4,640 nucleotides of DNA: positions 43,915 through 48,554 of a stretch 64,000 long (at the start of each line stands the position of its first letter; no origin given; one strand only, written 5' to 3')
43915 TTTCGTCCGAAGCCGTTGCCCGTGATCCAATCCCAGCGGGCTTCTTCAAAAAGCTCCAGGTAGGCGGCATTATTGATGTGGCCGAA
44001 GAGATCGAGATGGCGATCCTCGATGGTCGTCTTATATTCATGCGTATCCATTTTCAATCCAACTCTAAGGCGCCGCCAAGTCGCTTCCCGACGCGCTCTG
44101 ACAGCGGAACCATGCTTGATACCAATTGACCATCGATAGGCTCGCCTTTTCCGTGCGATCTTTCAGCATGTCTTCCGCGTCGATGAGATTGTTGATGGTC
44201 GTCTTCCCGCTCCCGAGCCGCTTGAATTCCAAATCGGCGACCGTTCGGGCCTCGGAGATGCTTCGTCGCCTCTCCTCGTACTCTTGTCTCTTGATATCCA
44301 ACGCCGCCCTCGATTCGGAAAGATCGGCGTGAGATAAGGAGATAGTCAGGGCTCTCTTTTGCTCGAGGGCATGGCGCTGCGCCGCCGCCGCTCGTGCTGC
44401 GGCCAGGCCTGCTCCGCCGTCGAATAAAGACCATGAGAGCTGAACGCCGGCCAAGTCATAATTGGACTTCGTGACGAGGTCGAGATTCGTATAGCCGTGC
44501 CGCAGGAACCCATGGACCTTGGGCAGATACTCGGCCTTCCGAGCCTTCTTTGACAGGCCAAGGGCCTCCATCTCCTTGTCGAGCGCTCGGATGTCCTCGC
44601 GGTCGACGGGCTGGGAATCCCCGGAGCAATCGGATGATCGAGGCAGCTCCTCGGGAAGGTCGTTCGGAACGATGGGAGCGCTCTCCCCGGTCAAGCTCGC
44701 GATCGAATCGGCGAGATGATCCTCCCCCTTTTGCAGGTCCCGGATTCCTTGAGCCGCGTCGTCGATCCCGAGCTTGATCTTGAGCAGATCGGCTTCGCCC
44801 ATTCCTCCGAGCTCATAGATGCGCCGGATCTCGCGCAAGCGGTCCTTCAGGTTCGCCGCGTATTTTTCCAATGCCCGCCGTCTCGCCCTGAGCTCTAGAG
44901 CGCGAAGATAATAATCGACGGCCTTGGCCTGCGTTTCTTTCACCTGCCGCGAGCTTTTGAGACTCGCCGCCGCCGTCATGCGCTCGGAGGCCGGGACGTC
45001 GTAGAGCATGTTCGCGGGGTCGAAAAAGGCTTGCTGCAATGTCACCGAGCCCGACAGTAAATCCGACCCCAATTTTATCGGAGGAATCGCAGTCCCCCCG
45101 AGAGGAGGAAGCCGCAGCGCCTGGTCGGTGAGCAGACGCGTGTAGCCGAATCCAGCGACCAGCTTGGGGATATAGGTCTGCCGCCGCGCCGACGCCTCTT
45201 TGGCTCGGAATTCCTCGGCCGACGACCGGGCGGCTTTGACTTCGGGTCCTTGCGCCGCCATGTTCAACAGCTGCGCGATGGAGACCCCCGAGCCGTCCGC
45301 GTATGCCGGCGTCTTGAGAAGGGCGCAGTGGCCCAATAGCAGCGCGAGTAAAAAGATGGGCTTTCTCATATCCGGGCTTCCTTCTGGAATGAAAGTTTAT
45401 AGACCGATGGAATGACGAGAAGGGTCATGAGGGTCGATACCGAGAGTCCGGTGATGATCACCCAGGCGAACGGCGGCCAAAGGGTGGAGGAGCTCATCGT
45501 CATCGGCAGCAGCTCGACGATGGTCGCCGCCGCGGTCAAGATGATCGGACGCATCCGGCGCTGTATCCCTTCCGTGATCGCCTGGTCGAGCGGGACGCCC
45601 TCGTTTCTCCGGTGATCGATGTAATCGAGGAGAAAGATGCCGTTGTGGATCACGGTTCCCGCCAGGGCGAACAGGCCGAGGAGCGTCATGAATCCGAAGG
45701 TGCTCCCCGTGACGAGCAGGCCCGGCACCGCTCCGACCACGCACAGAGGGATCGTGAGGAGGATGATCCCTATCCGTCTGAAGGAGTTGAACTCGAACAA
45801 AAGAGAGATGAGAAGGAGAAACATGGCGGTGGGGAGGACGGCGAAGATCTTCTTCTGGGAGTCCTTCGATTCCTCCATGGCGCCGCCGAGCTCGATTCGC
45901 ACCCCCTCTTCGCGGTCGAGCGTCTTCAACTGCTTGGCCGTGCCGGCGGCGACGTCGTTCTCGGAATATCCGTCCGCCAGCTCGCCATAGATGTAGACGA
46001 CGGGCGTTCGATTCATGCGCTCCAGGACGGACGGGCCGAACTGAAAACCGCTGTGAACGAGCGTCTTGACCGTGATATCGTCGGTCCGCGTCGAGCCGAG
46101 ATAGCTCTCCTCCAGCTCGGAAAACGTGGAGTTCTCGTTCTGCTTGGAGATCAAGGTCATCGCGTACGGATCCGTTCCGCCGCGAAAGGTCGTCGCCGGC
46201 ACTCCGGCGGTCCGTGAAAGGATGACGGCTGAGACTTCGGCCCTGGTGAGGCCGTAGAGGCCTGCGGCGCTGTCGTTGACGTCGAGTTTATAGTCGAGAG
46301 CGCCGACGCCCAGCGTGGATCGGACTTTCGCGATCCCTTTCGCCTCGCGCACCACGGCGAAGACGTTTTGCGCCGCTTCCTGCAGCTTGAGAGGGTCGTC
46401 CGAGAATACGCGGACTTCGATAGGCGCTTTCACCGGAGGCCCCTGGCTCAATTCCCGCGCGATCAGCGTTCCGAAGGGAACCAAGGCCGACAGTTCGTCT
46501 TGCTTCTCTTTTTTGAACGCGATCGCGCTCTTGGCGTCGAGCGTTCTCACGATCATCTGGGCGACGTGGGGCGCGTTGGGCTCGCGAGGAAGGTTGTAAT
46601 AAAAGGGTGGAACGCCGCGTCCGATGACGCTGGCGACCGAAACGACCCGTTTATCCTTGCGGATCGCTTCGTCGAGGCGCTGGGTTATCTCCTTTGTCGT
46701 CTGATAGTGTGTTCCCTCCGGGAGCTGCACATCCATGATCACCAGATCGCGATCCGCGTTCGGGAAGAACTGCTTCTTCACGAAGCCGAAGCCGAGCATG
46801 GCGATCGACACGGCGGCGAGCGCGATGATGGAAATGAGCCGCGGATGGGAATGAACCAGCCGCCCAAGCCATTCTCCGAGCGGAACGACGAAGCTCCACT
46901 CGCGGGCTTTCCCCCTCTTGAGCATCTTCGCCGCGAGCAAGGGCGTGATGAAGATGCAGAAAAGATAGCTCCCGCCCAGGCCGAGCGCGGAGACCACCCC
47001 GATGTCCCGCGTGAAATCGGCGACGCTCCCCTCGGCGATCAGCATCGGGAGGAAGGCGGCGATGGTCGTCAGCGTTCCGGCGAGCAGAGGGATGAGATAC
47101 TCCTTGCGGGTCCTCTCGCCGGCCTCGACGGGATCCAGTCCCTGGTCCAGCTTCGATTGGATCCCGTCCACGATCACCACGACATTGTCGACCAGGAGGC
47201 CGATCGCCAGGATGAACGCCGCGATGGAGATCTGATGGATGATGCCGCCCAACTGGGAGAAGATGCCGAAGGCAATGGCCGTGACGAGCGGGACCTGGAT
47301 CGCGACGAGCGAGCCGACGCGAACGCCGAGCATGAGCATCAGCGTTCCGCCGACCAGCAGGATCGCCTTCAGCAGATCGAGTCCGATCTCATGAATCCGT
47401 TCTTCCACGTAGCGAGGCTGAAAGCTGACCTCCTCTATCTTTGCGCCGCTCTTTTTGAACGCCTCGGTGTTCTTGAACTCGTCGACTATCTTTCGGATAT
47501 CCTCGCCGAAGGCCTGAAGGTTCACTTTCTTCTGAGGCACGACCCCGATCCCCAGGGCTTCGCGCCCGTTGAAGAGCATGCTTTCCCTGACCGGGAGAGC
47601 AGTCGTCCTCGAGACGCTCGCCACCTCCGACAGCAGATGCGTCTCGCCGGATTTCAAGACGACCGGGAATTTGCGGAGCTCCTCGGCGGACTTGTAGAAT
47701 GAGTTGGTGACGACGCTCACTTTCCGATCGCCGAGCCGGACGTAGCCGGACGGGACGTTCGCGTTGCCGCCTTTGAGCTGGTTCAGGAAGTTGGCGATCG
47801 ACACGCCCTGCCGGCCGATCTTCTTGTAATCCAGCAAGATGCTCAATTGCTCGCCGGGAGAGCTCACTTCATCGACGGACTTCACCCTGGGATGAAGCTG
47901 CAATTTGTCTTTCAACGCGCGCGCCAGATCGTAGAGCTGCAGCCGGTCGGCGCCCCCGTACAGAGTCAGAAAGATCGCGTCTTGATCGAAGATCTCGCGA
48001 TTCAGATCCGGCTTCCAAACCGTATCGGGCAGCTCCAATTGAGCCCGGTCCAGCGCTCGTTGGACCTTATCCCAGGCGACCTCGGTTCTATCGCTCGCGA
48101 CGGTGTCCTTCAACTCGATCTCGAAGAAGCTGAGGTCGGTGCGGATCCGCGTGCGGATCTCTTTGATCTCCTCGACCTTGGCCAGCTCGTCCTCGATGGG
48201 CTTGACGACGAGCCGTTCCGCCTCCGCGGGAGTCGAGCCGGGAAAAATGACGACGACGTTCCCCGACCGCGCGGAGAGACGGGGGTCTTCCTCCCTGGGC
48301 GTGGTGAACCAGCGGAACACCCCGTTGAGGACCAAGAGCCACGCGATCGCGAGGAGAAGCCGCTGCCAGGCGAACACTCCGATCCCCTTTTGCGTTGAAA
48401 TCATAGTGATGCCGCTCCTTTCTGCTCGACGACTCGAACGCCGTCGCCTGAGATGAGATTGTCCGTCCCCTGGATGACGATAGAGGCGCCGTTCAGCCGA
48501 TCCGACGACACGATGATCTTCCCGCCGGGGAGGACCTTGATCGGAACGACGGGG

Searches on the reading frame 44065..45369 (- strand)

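Call 27: search_protein_families(library=pfam, proteins=[window:44065-45369:-], max_evalue=0.01)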
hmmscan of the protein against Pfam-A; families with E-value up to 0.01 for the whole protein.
window:44065-45369:- (434 aa): 1 family
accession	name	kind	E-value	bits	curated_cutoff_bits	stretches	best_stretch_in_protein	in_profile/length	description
PF02321.23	OEP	-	3.5e-28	99.1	22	2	257-408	12-167/187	Outer membrane efflux protein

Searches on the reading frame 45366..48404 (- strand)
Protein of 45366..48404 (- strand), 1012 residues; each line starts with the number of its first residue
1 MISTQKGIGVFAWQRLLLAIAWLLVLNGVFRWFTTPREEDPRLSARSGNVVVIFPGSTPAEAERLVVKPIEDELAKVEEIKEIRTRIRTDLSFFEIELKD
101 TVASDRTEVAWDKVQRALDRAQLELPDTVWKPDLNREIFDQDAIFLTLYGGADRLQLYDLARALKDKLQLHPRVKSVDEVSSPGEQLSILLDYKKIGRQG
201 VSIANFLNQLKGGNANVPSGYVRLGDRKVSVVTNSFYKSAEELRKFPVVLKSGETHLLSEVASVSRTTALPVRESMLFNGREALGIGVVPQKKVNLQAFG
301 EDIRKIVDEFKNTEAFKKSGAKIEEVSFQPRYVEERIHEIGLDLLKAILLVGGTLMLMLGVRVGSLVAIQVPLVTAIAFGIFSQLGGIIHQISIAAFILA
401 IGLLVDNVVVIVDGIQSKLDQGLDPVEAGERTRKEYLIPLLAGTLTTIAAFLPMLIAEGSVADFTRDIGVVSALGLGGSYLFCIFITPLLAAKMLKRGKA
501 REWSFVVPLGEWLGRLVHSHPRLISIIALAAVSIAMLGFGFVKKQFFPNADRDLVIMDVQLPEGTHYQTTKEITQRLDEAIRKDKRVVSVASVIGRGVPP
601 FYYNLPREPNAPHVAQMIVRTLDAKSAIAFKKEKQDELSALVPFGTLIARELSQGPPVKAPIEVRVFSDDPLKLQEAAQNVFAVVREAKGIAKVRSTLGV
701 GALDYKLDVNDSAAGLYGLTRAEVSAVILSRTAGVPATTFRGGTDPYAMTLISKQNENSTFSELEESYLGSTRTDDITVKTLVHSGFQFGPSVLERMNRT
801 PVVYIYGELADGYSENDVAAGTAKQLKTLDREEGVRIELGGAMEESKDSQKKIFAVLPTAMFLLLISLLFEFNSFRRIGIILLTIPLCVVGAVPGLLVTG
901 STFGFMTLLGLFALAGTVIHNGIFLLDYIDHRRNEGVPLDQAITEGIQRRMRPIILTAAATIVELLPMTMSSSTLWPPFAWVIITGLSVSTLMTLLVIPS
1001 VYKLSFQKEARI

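Call 27: search_protein_families(library=pfam, proteins=[window:45366-48404:-], max_evalue=0.01)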
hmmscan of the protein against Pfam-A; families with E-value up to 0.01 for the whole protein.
window:45366-48404:- (1012 aa): 3 families
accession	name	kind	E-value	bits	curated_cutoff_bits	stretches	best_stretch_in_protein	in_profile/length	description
PF00873.25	ACR_tran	-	4.7e-133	445.5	28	1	19-1004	14-1019/1021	AcrB/AcrD/AcrF family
PF02355.23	SecD_SecF_C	-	7.8e-09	35.7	20.5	2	847-999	27-180/189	Protein export membrane protein SecD/SecF, C-terminal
PF03176.21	MMPL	-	1.7e-08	34.2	20.5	1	818-1003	106-300/333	MMPL family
